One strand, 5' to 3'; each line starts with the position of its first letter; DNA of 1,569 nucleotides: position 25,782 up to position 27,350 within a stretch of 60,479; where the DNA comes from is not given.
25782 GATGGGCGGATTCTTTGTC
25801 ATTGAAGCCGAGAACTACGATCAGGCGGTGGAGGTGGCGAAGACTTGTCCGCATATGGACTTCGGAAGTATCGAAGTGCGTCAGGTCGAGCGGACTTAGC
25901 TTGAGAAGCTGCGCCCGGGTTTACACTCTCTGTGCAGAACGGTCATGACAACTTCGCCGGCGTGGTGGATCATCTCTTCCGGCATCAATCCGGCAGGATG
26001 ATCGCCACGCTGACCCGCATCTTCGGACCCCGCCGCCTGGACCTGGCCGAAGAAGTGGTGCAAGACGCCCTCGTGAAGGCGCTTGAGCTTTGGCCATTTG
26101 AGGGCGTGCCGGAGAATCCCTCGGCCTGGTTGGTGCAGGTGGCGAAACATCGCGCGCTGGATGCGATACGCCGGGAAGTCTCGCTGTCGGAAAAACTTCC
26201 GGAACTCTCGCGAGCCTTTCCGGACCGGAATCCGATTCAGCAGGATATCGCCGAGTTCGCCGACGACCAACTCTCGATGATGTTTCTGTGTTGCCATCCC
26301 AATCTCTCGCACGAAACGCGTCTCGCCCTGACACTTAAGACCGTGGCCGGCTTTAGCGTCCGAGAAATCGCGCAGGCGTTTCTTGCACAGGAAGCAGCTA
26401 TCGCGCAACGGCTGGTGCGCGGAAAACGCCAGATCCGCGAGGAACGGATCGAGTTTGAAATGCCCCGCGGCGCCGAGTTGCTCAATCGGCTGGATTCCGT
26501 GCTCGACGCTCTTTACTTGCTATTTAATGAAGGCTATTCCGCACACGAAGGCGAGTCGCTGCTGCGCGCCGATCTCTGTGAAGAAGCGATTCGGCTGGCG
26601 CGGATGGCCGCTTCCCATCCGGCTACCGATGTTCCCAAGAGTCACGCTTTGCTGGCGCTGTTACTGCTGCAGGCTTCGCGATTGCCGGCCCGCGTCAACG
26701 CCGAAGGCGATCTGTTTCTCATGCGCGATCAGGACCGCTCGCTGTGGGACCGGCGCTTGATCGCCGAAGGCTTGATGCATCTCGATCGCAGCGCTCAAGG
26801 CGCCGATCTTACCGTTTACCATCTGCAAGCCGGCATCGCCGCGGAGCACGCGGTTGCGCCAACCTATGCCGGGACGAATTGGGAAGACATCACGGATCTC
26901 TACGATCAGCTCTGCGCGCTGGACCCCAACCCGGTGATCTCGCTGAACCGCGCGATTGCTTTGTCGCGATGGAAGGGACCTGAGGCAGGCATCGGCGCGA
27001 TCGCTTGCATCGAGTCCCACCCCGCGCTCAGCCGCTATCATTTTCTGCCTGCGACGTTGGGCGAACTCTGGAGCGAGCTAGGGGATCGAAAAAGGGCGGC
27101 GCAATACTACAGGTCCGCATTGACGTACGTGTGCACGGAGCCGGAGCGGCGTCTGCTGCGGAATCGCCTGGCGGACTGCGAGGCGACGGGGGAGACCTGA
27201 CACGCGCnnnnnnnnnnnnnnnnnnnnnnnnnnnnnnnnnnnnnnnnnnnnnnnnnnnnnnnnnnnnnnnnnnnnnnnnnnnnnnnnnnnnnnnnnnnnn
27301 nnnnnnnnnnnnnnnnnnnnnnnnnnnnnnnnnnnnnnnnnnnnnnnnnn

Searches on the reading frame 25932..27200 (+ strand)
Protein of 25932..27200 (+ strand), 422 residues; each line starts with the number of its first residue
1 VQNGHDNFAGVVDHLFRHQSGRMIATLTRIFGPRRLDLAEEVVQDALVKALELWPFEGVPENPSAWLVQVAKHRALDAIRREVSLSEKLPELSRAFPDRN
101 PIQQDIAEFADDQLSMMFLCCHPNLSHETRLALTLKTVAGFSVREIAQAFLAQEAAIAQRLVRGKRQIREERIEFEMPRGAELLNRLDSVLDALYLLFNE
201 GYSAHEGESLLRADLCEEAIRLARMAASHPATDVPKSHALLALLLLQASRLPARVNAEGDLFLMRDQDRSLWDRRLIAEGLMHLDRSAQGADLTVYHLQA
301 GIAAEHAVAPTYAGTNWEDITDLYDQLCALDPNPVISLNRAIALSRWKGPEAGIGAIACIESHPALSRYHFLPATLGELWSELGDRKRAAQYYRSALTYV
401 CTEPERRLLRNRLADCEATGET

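Call 25: search_protein_families(library=pfam, proteins=[window:25932-27200:+], max_evalue=0.001)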
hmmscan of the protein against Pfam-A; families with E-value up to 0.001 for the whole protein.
window:25932-27200:+ (422 aa): 3 families
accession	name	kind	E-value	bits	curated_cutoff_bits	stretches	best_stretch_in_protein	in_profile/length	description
PF20239.3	DUF6596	-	3e-36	124.2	27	1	186-288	1-102/102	Family of unknown function (DUF6596)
PF04542.20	Sigma70_r2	-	1.4e-09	38.1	24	1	25-82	11-68/71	Sigma-70 region 2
PF08281.18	Sigma70_r4_2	-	1.3e-06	28.4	25.7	1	116-167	2-53/54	Sigma-70, region 4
